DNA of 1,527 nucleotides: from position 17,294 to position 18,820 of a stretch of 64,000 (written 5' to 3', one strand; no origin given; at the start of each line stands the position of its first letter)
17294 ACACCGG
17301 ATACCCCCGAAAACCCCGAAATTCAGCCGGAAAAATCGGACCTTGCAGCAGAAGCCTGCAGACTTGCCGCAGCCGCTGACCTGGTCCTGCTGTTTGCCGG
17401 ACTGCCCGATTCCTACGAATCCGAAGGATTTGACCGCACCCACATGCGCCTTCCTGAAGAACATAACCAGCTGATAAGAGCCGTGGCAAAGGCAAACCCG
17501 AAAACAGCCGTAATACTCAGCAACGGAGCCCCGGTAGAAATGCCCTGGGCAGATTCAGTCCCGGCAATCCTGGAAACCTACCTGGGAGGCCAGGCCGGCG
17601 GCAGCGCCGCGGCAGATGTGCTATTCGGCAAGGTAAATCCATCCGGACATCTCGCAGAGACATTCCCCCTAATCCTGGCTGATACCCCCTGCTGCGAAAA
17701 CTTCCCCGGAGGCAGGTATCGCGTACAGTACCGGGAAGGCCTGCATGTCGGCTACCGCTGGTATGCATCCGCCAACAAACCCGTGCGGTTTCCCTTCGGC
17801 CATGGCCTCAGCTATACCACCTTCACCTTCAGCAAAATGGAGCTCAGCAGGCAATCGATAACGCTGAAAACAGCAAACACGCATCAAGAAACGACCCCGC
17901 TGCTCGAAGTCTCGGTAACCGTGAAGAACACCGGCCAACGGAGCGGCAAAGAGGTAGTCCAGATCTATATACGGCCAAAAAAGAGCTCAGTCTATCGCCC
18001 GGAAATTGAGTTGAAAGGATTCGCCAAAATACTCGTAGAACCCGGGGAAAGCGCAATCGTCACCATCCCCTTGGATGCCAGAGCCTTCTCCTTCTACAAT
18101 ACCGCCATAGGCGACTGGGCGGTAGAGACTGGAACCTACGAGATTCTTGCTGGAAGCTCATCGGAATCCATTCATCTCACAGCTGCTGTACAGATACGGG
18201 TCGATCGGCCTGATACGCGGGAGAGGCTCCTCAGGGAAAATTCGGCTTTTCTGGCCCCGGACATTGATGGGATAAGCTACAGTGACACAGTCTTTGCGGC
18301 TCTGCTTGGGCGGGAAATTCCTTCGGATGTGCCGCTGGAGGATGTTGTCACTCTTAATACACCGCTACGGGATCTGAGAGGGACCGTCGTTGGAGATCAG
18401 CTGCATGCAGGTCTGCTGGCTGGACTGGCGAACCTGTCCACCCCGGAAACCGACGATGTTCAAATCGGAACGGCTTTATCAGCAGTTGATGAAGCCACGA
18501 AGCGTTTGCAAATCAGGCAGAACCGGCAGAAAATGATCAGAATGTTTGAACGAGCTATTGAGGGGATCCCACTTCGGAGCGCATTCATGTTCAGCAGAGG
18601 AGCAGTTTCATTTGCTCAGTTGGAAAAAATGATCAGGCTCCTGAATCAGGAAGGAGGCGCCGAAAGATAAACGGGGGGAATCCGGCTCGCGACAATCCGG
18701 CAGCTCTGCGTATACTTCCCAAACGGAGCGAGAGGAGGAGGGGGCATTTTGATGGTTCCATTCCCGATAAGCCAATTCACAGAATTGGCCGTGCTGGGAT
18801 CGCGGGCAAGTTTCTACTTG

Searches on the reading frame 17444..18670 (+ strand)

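Call 30: search_protein_families(library=pfam, proteins=[window:17444-18670:+], max_evalue=0.01)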
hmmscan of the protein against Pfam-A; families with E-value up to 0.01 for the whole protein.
window:17444-18670:+ (408 aa): 2 families
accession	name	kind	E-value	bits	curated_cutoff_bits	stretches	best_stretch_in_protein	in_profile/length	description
PF01915.27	Glyco_hydro_3_C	-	2.9e-28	99.6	31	1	1-124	94-200/200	Glycosyl hydrolase family 3 C-terminal domain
PF14310.12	Fn3-like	-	9.1e-26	90.2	25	1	170-240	1-71/71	Fibronectin type III-like domain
